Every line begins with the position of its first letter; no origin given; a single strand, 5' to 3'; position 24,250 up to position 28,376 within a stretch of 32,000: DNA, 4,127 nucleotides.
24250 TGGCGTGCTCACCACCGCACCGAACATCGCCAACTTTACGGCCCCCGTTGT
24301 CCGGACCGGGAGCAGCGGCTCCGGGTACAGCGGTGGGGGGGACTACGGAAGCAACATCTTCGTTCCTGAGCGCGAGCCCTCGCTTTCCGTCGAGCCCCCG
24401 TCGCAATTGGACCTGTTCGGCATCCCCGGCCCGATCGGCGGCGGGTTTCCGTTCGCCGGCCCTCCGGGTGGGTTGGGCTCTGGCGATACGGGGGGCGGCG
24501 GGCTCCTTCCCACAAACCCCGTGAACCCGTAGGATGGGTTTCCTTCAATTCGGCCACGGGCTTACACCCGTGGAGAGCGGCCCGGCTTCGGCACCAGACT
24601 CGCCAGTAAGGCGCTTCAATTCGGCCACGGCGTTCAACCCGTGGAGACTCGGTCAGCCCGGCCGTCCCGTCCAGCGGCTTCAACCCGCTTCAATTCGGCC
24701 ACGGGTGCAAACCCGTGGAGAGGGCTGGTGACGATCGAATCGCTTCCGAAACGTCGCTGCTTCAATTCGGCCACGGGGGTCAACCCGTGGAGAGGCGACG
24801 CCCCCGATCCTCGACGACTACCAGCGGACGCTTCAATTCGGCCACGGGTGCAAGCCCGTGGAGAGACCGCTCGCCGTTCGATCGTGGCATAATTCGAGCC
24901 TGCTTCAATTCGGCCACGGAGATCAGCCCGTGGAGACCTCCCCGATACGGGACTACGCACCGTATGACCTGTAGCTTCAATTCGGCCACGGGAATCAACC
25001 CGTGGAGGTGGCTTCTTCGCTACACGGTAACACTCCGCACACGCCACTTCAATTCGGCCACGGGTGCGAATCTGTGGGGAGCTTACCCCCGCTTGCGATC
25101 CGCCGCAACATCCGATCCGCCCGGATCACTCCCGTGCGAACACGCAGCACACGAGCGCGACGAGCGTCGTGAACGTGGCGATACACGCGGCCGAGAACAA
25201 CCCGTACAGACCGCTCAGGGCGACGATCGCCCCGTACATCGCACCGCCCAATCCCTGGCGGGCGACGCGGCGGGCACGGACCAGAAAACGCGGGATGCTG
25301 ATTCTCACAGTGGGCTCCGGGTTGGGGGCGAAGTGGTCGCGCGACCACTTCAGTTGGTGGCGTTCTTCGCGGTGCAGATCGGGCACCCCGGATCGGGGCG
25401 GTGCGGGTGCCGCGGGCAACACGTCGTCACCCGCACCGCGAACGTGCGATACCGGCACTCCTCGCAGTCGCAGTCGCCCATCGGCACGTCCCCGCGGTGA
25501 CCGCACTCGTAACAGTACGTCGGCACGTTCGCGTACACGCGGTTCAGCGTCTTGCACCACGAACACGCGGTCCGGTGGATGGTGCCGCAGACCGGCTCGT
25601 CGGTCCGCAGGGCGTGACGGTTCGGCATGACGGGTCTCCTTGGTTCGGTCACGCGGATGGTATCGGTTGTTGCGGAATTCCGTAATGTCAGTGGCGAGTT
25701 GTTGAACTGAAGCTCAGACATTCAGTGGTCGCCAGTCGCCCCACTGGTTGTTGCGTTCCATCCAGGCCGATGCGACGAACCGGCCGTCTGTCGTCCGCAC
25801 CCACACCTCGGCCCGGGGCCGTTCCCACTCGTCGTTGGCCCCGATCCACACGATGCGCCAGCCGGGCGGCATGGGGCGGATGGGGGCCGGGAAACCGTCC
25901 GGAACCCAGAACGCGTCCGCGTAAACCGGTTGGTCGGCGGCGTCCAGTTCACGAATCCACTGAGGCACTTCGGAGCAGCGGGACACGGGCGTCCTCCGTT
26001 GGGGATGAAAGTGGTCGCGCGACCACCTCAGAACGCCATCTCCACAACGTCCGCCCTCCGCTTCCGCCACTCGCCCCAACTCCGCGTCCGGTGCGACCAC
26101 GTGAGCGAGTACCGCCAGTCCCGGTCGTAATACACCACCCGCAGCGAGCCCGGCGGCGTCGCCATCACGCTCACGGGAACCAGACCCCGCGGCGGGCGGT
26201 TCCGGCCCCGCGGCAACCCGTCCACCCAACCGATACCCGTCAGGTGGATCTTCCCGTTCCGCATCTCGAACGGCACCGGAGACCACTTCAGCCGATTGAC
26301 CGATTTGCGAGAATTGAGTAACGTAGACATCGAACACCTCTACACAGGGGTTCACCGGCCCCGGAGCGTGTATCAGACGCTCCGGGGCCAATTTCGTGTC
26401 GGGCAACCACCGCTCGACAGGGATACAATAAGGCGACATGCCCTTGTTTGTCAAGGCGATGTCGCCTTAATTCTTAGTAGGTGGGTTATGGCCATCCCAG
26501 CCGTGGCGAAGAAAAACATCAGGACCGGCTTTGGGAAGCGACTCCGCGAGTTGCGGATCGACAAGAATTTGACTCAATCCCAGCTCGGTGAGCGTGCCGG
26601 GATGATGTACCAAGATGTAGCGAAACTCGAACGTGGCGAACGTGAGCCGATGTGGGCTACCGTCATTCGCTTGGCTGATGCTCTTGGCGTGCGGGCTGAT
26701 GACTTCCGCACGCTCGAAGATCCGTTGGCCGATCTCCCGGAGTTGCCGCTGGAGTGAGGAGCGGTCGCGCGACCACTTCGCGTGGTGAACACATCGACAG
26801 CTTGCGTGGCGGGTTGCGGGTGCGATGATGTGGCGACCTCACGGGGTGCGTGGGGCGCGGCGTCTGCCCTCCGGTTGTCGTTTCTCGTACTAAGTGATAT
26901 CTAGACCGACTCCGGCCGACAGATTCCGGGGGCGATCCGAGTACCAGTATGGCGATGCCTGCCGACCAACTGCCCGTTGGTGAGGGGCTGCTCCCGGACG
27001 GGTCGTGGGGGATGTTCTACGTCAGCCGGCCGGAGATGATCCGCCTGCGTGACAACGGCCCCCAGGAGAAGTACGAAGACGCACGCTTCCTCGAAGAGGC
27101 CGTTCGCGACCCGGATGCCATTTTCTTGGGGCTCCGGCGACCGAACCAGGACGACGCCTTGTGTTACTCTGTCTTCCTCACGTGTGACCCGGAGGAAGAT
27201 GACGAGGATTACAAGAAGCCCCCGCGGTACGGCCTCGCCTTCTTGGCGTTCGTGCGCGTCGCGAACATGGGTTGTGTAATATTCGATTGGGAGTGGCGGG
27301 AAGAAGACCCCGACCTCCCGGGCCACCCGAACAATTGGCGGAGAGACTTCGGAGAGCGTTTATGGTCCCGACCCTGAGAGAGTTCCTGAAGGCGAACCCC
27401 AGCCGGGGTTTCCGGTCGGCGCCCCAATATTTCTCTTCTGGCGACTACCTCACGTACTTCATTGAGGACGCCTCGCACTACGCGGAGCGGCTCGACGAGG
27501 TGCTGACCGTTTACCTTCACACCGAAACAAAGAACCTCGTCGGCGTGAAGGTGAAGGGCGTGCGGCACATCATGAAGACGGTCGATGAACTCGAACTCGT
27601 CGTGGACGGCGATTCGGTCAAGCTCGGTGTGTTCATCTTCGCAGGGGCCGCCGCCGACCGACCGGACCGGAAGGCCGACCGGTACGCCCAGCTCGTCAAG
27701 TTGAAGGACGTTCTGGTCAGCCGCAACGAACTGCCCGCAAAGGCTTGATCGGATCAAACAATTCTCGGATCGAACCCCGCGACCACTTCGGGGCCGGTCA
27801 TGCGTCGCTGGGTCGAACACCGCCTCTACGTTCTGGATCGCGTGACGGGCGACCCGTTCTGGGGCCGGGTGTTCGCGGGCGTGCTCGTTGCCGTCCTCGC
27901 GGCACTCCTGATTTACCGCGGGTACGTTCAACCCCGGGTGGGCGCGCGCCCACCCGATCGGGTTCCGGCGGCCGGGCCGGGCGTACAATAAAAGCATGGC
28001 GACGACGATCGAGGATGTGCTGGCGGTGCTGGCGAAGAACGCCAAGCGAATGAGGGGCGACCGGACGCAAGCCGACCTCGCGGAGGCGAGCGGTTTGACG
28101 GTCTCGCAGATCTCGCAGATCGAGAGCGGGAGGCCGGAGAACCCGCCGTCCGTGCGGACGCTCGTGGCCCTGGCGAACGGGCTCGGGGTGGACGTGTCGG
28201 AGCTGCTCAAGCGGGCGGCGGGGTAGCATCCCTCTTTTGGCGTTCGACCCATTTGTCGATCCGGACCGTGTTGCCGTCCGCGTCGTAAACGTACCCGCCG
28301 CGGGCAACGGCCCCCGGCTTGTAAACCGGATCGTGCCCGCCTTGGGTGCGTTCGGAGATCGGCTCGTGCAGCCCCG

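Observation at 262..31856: A 16-bp perfect palindrome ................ marks almost every gene junction (39 copies)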

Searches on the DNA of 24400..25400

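Call 95: search_rna_families(source=window, start=24400, end=25400, threshold=evalue, max_evalue=1)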
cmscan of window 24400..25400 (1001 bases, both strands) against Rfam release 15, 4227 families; matches with E-value up to 1: 1.
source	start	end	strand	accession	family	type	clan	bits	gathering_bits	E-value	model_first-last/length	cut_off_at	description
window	24788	24881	+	RF03169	c-di-GMP-II-GAG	Cis-reg; riboswitch;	CL00127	20.6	40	0.39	1-86/86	no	c-di-GMP-II-GAG riboswitch aptamer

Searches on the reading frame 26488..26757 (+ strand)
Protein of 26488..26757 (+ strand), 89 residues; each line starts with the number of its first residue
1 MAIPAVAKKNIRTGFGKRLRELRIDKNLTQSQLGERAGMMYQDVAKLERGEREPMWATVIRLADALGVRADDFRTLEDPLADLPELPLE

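Call 38: search_protein_families(library=pfam, max_evalue=0.01, proteins=[window:26488-26757:+])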
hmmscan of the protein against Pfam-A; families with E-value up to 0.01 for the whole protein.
window:26488-26757:+ (89 aa): 5 families
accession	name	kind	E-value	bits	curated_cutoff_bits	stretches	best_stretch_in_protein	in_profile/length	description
PF13560.12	HTH_31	-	1.5e-12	48.1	27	1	15-74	2-62/64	Helix-turn-helix domain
PF01381.28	HTH_3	-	5.6e-11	42.7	23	1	19-73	1-55/55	Helix-turn-helix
PF13443.12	HTH_26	-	3.8e-07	30.7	22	1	18-77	1-61/63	Cro/C1-type HTH DNA-binding domain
PF12844.13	HTH_19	-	2.8e-06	27.6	30.2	1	16-78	1-63/64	Helix-turn-helix domain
PF13744.12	HTH_37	-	0.00041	20.5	27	1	5-55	9-59/80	Helix-turn-helix domain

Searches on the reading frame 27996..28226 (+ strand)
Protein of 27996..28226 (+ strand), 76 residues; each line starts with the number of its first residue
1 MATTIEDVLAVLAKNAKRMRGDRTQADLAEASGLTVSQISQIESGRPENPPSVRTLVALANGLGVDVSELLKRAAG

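Call 39: search_protein_families(library=pfam, max_evalue=0.01, proteins=[window:27996-28226:+])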
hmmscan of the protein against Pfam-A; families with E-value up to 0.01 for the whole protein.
window:27996-28226:+ (76 aa): 6 families
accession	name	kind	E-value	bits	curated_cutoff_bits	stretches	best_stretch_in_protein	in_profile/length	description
PF01381.28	HTH_3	-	2.9e-14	53.3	23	1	17-70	4-55/55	Helix-turn-helix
PF13560.12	HTH_31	-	2.9e-10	40.7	27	1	18-70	10-61/64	Helix-turn-helix domain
PF13443.12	HTH_26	-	8.7e-07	29.5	22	1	24-73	12-60/63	Cro/C1-type HTH DNA-binding domain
PF12844.13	HTH_19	-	9.3e-07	29.1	30.2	1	14-74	5-62/64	Helix-turn-helix domain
PF12802.13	MarR_2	-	0.0001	22.8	27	0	7-42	9-40/61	MarR family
PF13744.12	HTH_37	-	0.008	16.4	27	1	23-67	32-75/80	Helix-turn-helix domain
